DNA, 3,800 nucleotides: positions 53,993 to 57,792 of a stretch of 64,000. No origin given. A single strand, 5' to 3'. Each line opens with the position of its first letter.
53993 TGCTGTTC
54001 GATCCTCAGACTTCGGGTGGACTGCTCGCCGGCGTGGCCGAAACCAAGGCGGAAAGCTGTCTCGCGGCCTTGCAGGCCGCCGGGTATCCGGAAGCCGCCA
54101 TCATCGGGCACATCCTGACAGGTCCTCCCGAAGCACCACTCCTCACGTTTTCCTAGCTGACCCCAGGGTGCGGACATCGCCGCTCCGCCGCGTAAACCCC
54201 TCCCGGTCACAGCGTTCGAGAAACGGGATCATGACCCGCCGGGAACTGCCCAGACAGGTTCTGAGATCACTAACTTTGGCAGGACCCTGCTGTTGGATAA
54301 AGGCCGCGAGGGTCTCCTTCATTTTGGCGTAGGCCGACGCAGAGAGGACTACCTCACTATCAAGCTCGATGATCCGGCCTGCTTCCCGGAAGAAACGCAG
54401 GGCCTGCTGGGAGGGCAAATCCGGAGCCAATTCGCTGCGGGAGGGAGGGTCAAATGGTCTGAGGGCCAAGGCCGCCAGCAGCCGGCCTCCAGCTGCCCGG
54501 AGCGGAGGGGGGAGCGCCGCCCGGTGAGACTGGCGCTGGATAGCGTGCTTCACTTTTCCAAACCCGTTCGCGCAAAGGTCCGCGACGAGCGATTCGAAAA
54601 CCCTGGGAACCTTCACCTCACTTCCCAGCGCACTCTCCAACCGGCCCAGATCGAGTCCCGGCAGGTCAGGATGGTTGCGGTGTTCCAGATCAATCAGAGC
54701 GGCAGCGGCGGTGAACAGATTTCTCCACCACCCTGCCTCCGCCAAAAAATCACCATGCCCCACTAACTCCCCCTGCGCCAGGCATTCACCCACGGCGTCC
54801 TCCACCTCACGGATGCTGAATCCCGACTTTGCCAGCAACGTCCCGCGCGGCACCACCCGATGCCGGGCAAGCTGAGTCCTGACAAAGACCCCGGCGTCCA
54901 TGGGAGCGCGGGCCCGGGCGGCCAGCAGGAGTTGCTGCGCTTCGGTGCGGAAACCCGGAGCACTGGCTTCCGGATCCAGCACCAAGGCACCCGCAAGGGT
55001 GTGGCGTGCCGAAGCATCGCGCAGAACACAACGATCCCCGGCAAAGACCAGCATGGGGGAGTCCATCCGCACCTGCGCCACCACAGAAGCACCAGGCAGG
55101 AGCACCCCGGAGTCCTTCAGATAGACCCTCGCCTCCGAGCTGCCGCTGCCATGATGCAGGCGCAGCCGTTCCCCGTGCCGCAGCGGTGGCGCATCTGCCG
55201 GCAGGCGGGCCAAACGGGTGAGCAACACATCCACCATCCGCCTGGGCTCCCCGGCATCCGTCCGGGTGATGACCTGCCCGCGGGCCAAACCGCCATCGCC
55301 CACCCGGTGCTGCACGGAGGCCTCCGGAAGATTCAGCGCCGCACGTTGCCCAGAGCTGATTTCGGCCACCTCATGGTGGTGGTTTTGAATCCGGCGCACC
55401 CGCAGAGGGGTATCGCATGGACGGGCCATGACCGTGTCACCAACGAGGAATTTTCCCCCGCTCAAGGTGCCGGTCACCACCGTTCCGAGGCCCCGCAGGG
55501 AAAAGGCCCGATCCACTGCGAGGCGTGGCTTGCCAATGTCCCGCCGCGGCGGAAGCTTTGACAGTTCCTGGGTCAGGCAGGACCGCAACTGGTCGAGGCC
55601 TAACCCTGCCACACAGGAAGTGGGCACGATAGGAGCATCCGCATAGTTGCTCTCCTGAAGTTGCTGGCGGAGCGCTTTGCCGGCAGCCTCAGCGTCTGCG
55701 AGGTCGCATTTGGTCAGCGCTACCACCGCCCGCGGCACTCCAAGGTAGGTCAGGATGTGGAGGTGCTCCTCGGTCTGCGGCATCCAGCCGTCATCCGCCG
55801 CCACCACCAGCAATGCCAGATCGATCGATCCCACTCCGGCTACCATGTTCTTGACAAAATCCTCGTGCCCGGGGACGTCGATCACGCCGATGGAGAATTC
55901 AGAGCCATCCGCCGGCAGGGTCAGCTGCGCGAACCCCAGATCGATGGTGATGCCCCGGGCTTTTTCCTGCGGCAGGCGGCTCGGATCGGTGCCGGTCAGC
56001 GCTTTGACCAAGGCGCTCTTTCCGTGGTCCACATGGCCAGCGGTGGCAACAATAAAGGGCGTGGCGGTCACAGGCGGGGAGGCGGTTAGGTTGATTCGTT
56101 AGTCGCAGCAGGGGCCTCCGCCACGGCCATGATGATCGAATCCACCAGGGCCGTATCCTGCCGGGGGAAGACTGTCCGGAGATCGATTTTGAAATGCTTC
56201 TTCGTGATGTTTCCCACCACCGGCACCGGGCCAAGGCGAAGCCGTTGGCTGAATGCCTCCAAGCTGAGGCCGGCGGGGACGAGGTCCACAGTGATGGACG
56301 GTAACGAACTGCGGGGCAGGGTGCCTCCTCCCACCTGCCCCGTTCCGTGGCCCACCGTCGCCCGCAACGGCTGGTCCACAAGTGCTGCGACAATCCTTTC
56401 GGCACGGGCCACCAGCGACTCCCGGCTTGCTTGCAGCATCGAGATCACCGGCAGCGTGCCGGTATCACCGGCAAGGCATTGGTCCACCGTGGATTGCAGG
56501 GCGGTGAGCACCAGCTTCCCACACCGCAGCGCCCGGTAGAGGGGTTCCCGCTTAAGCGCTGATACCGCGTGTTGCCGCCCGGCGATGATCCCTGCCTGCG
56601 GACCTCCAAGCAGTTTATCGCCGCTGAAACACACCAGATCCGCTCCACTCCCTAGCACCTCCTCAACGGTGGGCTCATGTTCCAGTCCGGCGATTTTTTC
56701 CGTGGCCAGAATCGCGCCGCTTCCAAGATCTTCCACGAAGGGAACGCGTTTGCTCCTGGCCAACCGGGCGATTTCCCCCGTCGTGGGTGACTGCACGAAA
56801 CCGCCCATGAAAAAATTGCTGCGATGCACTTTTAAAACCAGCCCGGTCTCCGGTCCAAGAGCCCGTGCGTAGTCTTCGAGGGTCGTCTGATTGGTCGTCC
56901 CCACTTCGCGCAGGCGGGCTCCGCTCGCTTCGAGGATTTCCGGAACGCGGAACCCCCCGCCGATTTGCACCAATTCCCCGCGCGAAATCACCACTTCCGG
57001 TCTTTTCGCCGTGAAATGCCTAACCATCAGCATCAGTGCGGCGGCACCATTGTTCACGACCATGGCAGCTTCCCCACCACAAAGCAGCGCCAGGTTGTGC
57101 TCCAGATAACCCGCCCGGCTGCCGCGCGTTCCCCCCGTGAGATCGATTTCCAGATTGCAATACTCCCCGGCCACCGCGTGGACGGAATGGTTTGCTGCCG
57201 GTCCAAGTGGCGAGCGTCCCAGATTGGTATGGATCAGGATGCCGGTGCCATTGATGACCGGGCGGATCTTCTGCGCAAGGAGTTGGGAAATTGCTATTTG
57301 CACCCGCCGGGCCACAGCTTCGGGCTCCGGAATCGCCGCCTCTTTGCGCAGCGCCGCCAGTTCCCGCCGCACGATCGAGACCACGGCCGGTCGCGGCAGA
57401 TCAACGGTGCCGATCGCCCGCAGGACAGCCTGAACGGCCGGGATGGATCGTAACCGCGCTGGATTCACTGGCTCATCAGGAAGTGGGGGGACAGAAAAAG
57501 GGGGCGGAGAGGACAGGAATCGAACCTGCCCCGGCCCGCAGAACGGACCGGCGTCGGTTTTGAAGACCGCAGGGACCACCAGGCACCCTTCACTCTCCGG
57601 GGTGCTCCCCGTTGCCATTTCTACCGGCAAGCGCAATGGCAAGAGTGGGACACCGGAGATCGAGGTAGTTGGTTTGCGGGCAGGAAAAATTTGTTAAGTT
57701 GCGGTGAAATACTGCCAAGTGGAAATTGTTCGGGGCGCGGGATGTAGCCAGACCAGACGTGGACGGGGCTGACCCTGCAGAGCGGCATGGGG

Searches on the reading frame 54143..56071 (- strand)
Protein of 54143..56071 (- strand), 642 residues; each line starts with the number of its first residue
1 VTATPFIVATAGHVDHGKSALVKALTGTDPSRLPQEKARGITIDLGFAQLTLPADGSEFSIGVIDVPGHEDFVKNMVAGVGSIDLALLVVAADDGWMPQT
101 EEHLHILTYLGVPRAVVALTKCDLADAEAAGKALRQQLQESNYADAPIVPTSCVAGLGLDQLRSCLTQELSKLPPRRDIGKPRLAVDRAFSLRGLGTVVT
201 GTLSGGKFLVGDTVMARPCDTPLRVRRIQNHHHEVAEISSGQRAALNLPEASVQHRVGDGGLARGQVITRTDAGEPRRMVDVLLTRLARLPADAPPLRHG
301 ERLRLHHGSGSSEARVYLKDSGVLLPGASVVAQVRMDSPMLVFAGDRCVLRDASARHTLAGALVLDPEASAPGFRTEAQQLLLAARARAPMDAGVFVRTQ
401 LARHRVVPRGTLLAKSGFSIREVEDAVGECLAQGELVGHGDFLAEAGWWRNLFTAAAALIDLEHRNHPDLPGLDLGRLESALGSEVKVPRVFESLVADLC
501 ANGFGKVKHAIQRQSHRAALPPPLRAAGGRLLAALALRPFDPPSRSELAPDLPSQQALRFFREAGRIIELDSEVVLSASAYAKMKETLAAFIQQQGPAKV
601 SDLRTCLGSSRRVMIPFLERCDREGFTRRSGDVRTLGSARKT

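Call 4: search_protein_families(library=pfam, proteins=[window:54143-56071:-], max_evalue=0.01)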
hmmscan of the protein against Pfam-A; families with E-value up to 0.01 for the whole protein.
window:54143-56071:- (642 aa): 7 families
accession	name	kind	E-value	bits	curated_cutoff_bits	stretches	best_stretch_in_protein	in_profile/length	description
PF00009.33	GTP_EFTU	-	8.9e-35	120.4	26.5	1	8-170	6-186/188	Elongation factor Tu GTP binding domain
PF25461.1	Beta-barrel_SelB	-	5.5e-16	59.1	27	1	292-369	9-78/80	Selenocysteine-specific elongation factor, beta-barrel domain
PF09107.17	SelB-wing_3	-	1.4e-14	53.7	23.2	1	591-636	2-47/47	Elongation factor SelB, winged helix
PF01926.29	MMR_HSR1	-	4.3e-06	27.2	21.9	1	8-116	2-109/113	50S ribosome-binding GTPase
PF09106.17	SelB-wing_2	-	7.3e-06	26.4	22.3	1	464-503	8-46/57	Elongation factor SelB, winged helix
PF03193.22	RsgA_GTPase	-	0.00031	21.1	30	1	80-173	20-111/174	RsgA GTPase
PF03144.31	GTP_EFTU_D2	-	0.0013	19.6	30.3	1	196-253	1-63/73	Elongation factor Tu domain 2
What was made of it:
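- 54143..56071 (-): SelB, the Sec-specific elongation factor that binds the SECIS. Pfam GTP_EFTU, Beta-barrel_SelB, SelB-wing_2 and SelB-wing_3 (call 4).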

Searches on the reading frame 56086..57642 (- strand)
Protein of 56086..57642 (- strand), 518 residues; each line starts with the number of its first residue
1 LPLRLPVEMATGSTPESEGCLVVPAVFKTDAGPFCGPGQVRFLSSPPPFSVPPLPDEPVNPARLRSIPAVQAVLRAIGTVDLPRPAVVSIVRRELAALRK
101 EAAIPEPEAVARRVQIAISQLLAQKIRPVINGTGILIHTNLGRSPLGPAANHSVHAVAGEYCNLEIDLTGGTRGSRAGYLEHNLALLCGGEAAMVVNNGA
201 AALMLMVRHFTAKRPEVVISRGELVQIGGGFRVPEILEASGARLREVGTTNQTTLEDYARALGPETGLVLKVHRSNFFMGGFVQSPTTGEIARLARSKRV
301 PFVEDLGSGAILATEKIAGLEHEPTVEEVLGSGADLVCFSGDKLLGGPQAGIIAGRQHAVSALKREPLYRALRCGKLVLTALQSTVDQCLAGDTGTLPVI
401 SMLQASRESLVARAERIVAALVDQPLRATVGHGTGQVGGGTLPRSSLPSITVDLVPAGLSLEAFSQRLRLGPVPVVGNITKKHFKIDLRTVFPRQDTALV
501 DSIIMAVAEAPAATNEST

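Call 4: search_protein_families(library=pfam, proteins=[window:56086-57642:-], max_evalue=0.01)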
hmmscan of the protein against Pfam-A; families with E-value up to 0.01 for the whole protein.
window:56086-57642:- (518 aa): 4 families
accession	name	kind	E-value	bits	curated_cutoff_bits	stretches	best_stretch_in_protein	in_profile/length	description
PF03841.19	SelA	-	1.2e-113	380.3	22.8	1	129-491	1-366/367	L-seryl-tRNA selenium transferase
PF01053.26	Cys_Met_Meta_PP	-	0.0012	17.9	27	1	179-303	56-171/381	Cys/Met metabolism PLP-dependent enzyme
PF01212.27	Beta_elim_lyase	-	0.0024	17.7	27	1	180-361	37-217/288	Beta-eliminating lyase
PF12390.13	Se-cys_synth_N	-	0.0051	17.3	22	0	64-99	1-40/40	Selenocysteine synthase N terminal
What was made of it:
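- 56086..57500 (-): SelA, selenocysteine synthase. The true start lies downstream of the tRNA gene. Pfam SelA, 380 bits (call 4).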
